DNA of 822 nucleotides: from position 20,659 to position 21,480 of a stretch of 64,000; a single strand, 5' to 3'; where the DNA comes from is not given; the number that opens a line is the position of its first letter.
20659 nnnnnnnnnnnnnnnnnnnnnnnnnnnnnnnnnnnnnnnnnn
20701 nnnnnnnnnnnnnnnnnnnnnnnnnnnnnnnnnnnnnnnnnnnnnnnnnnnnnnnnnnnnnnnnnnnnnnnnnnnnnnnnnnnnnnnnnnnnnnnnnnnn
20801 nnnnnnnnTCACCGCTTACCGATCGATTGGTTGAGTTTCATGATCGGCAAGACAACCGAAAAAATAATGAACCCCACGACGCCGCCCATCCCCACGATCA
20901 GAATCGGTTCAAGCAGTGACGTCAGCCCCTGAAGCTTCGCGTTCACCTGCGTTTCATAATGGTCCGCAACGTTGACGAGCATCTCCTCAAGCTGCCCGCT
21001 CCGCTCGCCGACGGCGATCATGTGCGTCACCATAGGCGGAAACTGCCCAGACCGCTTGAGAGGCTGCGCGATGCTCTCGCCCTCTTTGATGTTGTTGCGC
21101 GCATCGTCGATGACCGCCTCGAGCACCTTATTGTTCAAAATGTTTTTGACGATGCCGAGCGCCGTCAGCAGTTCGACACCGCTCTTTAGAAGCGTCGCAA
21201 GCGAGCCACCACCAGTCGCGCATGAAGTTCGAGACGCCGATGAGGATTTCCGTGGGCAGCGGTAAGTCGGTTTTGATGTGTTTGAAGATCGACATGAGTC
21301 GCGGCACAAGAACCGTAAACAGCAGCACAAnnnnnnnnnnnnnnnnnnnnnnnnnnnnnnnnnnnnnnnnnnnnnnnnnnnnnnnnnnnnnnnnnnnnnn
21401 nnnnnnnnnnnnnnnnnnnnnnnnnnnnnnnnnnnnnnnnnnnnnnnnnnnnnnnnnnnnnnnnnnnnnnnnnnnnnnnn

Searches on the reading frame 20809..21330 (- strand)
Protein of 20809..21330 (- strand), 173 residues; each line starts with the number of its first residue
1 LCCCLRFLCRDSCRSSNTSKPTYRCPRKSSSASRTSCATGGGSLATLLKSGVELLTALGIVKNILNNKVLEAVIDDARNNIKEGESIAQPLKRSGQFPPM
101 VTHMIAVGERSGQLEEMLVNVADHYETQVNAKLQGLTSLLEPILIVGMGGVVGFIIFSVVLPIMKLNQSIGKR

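Call 7: search_protein_families(library=pfam, proteins=[window:20809-21330:-], max_evalue=0.001)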
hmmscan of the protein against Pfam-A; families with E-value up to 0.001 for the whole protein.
window:20809-21330:- (173 aa): 1 family
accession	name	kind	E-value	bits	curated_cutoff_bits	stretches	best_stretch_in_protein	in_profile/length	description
PF00482.28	T2SSF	-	1.7e-30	106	25.2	1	44-162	5-125/125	Type II secretion system (T2SS), protein F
